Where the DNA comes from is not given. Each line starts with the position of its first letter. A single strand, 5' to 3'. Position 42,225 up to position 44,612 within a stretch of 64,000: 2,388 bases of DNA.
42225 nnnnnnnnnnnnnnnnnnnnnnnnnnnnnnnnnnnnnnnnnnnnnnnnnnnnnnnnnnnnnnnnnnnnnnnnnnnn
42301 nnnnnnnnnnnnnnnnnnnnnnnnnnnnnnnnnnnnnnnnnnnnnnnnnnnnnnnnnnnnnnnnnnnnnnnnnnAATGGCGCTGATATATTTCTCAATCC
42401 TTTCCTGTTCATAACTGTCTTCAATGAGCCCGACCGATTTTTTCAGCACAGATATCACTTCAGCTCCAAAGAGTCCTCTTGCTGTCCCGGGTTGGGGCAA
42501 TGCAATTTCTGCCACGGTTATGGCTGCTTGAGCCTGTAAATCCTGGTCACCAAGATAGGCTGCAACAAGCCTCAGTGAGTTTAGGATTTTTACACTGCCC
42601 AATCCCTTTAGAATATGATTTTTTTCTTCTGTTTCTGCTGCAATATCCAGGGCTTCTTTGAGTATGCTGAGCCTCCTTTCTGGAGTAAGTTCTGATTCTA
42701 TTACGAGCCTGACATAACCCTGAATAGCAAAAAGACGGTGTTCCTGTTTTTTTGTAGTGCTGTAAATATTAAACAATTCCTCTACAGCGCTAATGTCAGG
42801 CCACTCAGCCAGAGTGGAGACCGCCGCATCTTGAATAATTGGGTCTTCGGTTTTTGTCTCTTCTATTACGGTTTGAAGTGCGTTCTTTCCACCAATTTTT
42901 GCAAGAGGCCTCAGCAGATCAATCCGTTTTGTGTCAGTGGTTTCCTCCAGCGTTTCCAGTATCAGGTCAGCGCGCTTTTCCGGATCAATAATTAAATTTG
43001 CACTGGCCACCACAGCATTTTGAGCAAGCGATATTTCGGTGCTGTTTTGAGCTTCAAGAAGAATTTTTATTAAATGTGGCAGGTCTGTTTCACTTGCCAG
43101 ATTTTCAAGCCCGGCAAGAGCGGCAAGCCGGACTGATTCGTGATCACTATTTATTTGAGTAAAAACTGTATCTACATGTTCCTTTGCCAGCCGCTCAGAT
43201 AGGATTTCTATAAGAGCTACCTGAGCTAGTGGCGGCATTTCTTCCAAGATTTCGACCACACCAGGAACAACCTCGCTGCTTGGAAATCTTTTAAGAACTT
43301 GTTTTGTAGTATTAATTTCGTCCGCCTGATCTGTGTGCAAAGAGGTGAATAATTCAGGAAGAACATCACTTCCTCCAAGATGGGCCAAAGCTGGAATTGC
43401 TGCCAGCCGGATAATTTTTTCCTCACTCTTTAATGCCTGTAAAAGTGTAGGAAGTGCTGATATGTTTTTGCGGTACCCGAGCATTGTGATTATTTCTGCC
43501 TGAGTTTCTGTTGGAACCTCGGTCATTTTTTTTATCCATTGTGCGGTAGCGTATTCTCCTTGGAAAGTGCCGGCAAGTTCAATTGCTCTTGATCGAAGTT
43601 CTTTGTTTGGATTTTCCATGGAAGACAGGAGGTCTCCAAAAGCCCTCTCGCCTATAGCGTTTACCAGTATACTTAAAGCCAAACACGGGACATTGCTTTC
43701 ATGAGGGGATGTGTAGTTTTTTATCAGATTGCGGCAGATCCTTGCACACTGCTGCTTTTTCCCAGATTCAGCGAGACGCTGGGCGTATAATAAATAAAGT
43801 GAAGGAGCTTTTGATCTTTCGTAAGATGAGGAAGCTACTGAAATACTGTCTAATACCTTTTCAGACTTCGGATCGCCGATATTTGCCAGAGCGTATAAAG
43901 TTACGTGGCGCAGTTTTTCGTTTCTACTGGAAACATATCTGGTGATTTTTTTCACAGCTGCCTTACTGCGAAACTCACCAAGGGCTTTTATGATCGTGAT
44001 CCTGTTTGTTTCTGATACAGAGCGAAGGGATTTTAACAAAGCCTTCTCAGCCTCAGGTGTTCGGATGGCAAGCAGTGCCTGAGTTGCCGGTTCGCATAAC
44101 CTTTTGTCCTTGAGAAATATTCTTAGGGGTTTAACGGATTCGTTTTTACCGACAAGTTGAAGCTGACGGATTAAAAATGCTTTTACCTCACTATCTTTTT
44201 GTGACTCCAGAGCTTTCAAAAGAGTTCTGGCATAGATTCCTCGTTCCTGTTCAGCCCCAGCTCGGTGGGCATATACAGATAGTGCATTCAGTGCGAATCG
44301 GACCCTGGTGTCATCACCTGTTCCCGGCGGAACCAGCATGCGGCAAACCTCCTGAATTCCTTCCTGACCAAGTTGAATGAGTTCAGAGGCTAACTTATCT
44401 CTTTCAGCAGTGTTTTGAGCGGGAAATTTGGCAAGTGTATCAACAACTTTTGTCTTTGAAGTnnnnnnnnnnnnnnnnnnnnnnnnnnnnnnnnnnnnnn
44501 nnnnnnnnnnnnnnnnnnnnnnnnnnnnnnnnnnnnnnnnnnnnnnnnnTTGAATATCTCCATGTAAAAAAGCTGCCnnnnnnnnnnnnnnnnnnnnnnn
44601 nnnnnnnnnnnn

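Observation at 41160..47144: Block 2 of the glycoside gene set: a 1129-aa HEAT-repeat protein with two tandem DUF1080 domains, in an operon with a third Tat-Gfo oxidoreductase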

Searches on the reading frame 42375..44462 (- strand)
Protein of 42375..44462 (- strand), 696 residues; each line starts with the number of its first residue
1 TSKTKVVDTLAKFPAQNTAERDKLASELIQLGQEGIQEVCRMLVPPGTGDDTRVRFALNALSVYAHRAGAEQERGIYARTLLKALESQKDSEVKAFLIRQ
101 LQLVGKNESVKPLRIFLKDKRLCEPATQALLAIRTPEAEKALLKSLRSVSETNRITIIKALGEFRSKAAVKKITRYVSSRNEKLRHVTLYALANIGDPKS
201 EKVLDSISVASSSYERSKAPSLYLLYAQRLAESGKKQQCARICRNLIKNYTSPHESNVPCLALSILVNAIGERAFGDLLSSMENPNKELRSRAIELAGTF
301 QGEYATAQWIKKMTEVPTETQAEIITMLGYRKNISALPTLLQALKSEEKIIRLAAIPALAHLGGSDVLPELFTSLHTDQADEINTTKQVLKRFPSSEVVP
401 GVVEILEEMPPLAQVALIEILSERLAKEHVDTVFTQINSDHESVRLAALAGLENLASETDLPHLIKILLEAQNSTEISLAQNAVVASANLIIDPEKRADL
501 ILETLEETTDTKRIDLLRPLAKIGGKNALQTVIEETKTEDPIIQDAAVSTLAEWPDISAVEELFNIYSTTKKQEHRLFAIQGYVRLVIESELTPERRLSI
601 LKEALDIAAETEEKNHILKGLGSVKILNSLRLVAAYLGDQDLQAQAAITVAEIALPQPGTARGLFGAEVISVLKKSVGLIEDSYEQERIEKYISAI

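Call 61: search_protein_representatives(protein=window:42375-44462:-)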
Query: 696 residues. Proteins with E-value up to 0.001 (for the whole library): 12821; up to 1e-10: 5767; up to 1e-30: 1830. The best 150 are listed.
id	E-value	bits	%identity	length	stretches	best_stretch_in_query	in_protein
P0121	5.5e-231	785.1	54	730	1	3-694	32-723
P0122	2.7e-187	640.8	47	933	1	6-694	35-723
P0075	1.6e-180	618.4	46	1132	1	5-694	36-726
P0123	6.6e-176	603.2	45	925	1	4-695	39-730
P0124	8.0e-176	602.9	45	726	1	3-695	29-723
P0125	1.0e-175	602.6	46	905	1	8-692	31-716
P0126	3.5e-173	594.2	44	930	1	6-694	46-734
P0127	4.5e-170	583.9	44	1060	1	6-694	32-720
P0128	5.8e-167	573.6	45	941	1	3-693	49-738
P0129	1.8e-161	555.5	44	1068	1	5-694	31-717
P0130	4.1e-159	547.7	43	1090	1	9-691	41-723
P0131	1.6e-156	539.1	43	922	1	6-694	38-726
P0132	7.4e-154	530.3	43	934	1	3-695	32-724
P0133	2.7e-153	528.5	43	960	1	3-694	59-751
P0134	3.7e-148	511.5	40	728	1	6-694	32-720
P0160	1.0e-118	414.3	36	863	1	7-695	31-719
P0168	2.5e-113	396.5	35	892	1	7-694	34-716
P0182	2.8e-107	376.5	36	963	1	4-659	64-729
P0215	2.8e-97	343.5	33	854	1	6-677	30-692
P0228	7.5e-94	332.2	30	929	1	9-664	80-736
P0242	7.8e-91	322.2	32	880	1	8-659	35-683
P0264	4.9e-86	306.3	30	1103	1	6-657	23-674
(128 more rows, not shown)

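Call 63: search_protein_families(library=pfam, proteins=[P0121, P0134, P0215, P0160, P0242, P0168, P0228, P0182, P0264, P0127], max_evalue=0.0001)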
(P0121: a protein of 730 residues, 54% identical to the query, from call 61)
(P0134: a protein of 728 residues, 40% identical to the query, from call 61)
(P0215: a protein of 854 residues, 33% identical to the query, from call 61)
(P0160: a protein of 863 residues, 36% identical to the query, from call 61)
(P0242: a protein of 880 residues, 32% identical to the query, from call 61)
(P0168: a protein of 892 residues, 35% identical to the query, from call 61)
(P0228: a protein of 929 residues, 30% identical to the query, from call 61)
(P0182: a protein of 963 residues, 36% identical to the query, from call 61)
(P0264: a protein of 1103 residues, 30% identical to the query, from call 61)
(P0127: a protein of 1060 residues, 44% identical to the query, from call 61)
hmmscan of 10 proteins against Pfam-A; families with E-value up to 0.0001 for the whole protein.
P0121 (730 aa): 1 family
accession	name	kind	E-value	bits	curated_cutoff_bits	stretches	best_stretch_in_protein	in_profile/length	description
PF13646.12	HEAT_2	-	1.6e-23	83.2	27.7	1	169-245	2-80/88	HEAT repeats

P0134 (728 aa): 3 families
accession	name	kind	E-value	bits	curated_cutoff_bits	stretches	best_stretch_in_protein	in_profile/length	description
PF13646.12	HEAT_2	-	2.9e-40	136.9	27.7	4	344-414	14-85/88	HEAT repeats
PF03130.22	HEAT_PBS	-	2.2e-08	34.3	20.9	0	211-234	2-25/27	PBS lyase HEAT-like repeat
PF02985.28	HEAT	-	9.9e-08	32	23.5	0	363-388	2-27/31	HEAT repeat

P0215 (854 aa): 4 families
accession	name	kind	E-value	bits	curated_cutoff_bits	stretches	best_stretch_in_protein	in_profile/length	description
PF13646.12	HEAT_2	-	1.6e-35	121.6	27.7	3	164-226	5-68/88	HEAT repeats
PF00754.31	F5_F8_type_C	-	9.5e-16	58.5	28.2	1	730-845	6-126/127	F5/8 type C domain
PF22633.2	F5_F8_type_C_2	-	2.4e-14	54.2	27.8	1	739-830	1-91/91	NedA-like, galactose-binding domain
PF02985.28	HEAT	-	1.3e-09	37.8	23.5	0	450-475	5-30/31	HEAT repeat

P0160 (863 aa): 3 families
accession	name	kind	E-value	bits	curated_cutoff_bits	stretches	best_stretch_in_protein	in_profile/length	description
PF13646.12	HEAT_2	-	4.1e-29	101.1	27.7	3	331-414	2-87/88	HEAT repeats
PF22633.2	F5_F8_type_C_2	-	1.6e-17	64.4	27.8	1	749-840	2-91/91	NedA-like, galactose-binding domain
PF00754.31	F5_F8_type_C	-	4.2e-17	62.9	28.2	1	740-854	8-125/127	F5/8 type C domain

P0242 (880 aa): 5 families
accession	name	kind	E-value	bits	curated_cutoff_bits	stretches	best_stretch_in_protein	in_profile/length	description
PF13646.12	HEAT_2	-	4.9e-44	149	27.7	4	342-414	14-87/88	HEAT repeats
PF03130.22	HEAT_PBS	-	8.2e-16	57.1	20.9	0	375-400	1-26/27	PBS lyase HEAT-like repeat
PF02985.28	HEAT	-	4e-12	45.6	23.5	0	553-576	3-26/31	HEAT repeat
PF13513.12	HEAT_EZ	-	5.2e-08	33.7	27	0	554-574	32-52/55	HEAT-like repeat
PF11838.14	ERAP1_C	-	1.7e-06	28.1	38.2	0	538-595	171-227/318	ERAP1-like C-terminal domain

P0168 (892 aa): 6 families
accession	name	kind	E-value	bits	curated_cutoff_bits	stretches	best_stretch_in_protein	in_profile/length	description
PF13646.12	HEAT_2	-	6.6e-52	174.2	27.7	4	331-404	4-78/88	HEAT repeats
PF00754.31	F5_F8_type_C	-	1.9e-17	64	28.2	1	738-853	8-127/127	F5/8 type C domain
PF22633.2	F5_F8_type_C_2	-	2.9e-17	63.5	27.8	1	746-837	1-91/91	NedA-like, galactose-binding domain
PF03130.22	HEAT_PBS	-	2.9e-11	43.1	20.9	0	208-229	1-22/27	PBS lyase HEAT-like repeat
PF02985.28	HEAT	-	8.1e-10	38.5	23.5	0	359-384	2-27/31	HEAT repeat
PF11838.14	ERAP1_C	-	3e-05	24.1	38.2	0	498-591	125-225/318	ERAP1-like C-terminal domain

P0228 (929 aa): 3 families
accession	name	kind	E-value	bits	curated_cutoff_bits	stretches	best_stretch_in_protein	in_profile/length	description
PF13646.12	HEAT_2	-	2e-34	118.1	27.7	3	379-461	3-87/88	HEAT repeats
PF01347.28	Vitellogenin_N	-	1.2e-09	37.8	24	0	247-356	469-576/590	Lipoprotein amino terminal region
PF02985.28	HEAT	-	5.7e-09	35.8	23.5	0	501-528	2-29/31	HEAT repeat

P0182 (963 aa): 2 families
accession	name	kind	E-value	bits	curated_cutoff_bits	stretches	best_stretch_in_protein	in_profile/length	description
PF13646.12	HEAT_2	-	1.9e-41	140.7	27.7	4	203-274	4-76/88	HEAT repeats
PF02985.28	HEAT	-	4.8e-12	45.4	23.5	0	232-257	3-28/31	HEAT repeat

P0264 (1103 aa): 1 family
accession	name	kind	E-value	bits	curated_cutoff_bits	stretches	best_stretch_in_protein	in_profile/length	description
PF13646.12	HEAT_2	-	1.8e-22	79.8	27.7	1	327-407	5-87/88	HEAT repeats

P0127 (1060 aa): 6 families
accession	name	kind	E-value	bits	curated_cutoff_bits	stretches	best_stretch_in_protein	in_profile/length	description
PF06439.18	3keto-disac_hyd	-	3.4e-44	151.6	26.8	1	873-1058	1-187/187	3-keto-disaccharide hydrolase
PF13646.12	HEAT_2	-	2.6e-29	101.8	27.7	2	335-412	4-82/88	HEAT repeats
PF00754.31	F5_F8_type_C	-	2.2e-14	54.1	28.2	1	732-848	3-123/127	F5/8 type C domain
PF22633.2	F5_F8_type_C_2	-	6.3e-13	49.6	27.8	1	745-836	1-91/91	NedA-like, galactose-binding domain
PF02985.28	HEAT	-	2.4e-09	37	23.5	0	458-483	4-29/31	HEAT repeat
PF00514.29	Arm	-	3.3e-06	27.4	20.6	0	361-384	12-35/41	Armadillo/beta-catenin-like repeat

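Call 64: find_encoding_contigs(protein=P0134, flank=5000, max_places=2)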
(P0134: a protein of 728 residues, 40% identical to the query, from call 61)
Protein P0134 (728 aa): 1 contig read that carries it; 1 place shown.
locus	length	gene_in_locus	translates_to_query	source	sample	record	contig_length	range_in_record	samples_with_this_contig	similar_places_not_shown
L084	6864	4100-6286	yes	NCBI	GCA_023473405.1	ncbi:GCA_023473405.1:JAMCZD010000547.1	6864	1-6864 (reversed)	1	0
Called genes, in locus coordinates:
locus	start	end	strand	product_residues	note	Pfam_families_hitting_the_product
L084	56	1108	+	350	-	PF01212:Beta_elim_lyase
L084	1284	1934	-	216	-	PF00702:Hydrolase, PF13419:HAD_2, PF13242:Hydrolase_like (weak)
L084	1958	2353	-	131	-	PF00903:Glyoxalase, PF13669:Glyoxalase_4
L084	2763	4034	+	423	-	PF01408:GFO_IDH_MocA, PF19051:GFO_IDH_MocA_C2, PF02894:GFO_IDH_MocA_C (faint)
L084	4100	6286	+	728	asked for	PF03130:HEAT_PBS (faint), PF13646:HEAT_2, PF02985:HEAT (faint), PF13646:HEAT_2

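Call 65: find_encoding_contigs(protein=P0168, flank=5000, max_places=2)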
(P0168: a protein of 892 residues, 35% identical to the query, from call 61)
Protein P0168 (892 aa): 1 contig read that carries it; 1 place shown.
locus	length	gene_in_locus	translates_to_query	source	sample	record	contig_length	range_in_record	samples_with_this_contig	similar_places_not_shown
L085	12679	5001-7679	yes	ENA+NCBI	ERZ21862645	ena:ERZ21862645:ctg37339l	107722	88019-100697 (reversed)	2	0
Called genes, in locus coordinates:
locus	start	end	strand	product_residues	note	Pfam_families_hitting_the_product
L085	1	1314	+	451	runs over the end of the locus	PF00875:DNA_photolyase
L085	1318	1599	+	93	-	PF05899:Cupin_3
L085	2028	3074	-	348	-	PF13542:HTH_Tnp_ISL3, PF01610:DDE_Tnp_ISL3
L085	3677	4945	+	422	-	PF01408:GFO_IDH_MocA, PF19051:GFO_IDH_MocA_C2, PF22725:GFO_IDH_MocA_C3 (faint)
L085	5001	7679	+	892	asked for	PF03130:HEAT_PBS (faint), PF13646:HEAT_2, PF02985:HEAT (faint), PF13646:HEAT_2, PF00754:F5_F8_type_C, PF22633:F5_F8_type_C_2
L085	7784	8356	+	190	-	PF06439:3keto-disac_hyd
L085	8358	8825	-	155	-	-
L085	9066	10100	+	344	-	PF00535:Glycos_transf_2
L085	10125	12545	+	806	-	PF13231:PMT_2 (weak)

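Call 66: find_encoding_contigs(protein=P0121, flank=5000, max_places=2)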
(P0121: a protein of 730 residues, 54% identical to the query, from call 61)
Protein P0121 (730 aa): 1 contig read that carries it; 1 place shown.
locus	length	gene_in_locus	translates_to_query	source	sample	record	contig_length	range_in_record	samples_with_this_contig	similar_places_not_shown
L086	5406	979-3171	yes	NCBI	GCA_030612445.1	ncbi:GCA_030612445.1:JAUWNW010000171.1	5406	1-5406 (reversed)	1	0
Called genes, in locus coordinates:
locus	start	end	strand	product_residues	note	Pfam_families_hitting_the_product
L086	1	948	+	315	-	?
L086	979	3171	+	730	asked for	PF13646:HEAT_2 (weak)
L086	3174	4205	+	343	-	-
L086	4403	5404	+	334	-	?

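Call 67: find_encoding_contigs(protein=P0122, flank=5000, max_places=2)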
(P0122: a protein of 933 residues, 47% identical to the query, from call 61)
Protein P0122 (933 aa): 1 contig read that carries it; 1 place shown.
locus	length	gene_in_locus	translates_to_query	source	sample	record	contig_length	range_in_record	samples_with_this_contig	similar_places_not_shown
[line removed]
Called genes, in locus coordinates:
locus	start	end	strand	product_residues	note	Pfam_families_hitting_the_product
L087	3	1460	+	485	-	?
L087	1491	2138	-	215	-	PF00857:Isochorismatase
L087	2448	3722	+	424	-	PF01408:GFO_IDH_MocA, PF19051:GFO_IDH_MocA_C2, PF22725:GFO_IDH_MocA_C3 (faint)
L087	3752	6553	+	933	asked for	PF13646:HEAT_2, PF02985:HEAT (faint), PF13646:HEAT_2, PF06439:3keto-disac_hyd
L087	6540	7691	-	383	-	?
